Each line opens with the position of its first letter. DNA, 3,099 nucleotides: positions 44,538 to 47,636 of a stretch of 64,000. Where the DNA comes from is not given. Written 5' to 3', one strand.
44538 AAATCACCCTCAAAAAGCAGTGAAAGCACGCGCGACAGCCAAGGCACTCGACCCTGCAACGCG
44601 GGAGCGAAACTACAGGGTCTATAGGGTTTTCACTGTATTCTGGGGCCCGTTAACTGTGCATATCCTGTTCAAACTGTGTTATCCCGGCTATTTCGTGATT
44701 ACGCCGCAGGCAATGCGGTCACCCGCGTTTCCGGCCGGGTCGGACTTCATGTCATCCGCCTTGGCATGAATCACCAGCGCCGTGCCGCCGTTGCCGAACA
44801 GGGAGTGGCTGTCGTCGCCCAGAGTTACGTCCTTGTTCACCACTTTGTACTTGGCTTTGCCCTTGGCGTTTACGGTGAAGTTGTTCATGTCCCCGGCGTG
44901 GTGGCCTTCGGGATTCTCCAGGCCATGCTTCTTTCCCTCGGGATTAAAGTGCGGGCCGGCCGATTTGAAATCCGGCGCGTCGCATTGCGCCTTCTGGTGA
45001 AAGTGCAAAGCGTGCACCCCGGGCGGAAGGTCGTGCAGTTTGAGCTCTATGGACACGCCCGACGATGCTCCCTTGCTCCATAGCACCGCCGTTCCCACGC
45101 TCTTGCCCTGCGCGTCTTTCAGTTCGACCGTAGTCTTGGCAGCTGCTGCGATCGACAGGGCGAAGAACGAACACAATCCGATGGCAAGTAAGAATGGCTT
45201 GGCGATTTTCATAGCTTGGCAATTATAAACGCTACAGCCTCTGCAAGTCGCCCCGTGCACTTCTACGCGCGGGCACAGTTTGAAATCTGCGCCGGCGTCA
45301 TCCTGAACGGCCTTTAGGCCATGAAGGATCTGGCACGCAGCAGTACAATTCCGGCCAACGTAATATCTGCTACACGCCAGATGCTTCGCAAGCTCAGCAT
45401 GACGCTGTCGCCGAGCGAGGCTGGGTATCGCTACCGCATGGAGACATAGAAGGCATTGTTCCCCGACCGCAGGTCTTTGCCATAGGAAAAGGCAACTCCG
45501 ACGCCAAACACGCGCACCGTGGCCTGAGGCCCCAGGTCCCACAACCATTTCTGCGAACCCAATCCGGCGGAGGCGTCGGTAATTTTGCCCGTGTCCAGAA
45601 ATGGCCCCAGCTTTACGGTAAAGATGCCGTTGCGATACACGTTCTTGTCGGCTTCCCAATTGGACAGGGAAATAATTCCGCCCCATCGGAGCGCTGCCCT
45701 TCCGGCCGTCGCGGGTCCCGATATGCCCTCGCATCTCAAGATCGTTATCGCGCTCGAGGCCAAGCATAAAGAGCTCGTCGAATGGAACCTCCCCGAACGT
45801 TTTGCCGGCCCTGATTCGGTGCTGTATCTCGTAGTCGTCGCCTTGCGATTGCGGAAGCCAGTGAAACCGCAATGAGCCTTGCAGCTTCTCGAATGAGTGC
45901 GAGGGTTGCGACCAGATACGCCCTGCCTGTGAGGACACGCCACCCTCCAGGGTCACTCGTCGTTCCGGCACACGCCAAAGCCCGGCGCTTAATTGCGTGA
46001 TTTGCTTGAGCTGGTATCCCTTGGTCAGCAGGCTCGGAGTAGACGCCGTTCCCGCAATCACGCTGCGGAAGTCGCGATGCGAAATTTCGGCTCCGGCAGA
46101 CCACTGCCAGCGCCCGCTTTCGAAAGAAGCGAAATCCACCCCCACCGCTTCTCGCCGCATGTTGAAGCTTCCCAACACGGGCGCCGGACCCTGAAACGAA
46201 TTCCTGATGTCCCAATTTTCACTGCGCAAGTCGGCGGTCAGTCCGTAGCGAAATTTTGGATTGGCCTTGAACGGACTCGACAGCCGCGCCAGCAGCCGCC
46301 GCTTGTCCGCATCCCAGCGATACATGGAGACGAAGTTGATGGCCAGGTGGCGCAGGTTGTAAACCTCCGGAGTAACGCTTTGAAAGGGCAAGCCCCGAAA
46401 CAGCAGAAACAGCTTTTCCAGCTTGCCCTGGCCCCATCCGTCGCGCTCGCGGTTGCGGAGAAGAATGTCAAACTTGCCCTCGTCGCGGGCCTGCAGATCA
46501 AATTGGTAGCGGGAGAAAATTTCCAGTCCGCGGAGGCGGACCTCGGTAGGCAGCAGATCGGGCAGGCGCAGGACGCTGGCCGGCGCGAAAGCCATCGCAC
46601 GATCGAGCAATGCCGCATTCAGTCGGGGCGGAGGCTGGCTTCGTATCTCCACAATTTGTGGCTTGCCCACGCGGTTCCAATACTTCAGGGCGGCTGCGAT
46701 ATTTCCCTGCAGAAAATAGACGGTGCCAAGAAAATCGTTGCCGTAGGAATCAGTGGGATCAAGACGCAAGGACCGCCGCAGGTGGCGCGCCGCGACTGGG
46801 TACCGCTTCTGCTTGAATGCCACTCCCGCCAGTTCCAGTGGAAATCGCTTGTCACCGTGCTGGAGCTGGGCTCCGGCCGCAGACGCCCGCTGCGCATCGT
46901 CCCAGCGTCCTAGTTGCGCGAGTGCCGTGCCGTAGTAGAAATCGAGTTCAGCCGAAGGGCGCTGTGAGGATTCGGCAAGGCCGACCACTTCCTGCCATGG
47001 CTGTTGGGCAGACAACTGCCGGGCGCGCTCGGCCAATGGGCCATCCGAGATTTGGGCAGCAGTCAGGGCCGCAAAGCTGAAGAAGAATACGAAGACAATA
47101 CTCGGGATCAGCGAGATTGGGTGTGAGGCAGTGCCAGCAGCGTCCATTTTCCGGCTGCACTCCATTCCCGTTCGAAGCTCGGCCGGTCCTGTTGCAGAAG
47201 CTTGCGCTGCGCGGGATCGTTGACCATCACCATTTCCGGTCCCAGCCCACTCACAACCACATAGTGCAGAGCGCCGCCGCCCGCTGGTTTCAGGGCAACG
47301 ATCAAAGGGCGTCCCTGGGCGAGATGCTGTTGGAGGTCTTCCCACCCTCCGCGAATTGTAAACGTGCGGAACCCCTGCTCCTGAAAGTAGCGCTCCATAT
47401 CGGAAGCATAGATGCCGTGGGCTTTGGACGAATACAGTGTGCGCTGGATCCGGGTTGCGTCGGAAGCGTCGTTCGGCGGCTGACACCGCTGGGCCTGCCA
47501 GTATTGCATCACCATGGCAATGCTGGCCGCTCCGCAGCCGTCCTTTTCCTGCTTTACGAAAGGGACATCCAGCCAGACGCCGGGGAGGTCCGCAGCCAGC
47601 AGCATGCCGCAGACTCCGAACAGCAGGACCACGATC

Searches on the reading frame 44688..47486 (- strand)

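Call 53: search_protein_families(library=pfam, proteins=[window:44688-47486:-], max_evalue=0.00001)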
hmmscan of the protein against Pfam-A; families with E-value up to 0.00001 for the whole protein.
window:44688-47486:- (932 aa): 2 families
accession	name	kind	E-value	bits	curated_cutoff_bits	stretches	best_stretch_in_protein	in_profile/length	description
PF00080.25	Sod_Cu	-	3.8e-40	137.8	28.9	1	798-930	3-133/133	Copper/zinc superoxide dismutase (SODC)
PF07719.23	TPR_2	-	2.4e-08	33.9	27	0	219-246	7-34/34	Tetratricopeptide repeat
